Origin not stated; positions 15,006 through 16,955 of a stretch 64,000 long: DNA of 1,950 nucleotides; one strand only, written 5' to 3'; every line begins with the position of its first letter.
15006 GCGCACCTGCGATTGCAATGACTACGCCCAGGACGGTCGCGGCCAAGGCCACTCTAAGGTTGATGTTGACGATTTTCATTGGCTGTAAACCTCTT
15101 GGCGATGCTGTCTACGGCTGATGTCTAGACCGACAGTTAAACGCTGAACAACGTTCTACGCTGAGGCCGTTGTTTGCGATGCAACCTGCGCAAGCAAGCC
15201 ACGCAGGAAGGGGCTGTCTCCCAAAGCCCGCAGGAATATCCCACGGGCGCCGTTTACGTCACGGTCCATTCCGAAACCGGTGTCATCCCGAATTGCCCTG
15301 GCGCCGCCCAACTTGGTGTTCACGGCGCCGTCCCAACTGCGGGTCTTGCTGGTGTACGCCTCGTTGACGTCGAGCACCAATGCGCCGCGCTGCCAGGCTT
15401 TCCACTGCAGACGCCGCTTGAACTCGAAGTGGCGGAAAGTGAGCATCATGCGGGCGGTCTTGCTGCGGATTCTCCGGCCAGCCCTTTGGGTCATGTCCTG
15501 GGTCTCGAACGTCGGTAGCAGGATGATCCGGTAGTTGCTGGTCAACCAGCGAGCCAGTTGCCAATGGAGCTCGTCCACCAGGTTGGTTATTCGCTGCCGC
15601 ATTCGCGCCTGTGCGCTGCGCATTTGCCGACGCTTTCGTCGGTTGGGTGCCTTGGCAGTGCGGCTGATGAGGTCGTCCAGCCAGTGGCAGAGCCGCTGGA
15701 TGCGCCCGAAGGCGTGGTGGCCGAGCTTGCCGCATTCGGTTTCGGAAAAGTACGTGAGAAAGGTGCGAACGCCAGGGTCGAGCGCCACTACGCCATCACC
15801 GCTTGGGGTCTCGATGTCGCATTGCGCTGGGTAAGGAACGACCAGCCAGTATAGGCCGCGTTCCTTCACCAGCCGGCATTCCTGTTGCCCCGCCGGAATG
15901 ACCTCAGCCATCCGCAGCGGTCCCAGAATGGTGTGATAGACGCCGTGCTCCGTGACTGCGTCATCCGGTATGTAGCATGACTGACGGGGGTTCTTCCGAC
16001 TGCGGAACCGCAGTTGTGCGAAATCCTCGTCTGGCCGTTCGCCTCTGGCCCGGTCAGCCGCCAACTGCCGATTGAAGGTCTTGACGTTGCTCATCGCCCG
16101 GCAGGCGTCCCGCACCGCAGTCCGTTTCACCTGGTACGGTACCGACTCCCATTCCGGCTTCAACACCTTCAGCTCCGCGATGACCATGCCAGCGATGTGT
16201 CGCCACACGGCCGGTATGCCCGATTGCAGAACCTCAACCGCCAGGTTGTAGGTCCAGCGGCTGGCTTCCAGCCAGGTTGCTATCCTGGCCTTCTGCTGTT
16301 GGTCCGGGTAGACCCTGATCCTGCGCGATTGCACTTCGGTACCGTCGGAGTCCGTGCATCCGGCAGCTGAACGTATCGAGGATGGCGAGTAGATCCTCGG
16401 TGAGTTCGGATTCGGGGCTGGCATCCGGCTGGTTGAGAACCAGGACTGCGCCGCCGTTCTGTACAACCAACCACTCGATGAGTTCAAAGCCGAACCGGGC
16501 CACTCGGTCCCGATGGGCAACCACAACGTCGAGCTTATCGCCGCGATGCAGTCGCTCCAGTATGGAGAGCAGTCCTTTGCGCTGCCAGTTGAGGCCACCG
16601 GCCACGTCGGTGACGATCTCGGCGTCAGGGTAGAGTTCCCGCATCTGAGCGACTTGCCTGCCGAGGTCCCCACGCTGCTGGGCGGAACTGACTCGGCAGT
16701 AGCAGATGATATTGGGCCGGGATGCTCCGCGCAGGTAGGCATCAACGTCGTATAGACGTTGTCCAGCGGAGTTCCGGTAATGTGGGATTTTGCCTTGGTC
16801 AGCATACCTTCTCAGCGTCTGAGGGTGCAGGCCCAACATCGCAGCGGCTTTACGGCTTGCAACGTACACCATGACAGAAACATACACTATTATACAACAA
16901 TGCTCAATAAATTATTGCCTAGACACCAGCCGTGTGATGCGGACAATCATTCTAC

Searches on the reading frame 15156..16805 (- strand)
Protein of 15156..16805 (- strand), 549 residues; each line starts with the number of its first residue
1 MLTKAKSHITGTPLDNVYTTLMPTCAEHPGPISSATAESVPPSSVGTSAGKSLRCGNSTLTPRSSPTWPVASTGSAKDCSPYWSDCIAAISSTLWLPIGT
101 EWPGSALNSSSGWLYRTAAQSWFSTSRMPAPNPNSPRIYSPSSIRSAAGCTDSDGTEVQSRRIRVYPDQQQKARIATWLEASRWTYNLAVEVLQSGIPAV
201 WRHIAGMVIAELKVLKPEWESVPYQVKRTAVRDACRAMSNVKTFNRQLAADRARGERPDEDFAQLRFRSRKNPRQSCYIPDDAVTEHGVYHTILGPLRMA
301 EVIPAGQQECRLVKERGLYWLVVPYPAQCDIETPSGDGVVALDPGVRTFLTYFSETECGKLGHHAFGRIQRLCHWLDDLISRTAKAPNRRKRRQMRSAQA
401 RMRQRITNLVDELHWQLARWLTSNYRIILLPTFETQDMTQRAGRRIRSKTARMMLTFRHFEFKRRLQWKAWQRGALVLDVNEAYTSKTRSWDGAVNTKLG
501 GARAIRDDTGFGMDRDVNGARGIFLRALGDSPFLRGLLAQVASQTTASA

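Call 12: search_protein_families(library=pfam, proteins=[window:15156-16805:-], max_evalue=0.001)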
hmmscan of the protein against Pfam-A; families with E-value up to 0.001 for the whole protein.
window:15156-16805:- (549 aa): 3 families
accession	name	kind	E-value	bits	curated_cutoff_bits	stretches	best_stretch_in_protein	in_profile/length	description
PF07282.18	Cas12f1-like_TNB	-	6e-11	42.8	26.3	1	460-523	2-60/60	Cas12f1-like, TNB domain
PF12323.14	HTH_OrfB_IS605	-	5.9e-07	29.3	21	1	161-192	6-37/47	Helix-turn-helix domain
PF01385.25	OrfB_IS605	-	1.7e-05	25.4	30.5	1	329-439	8-117/120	Probable transposase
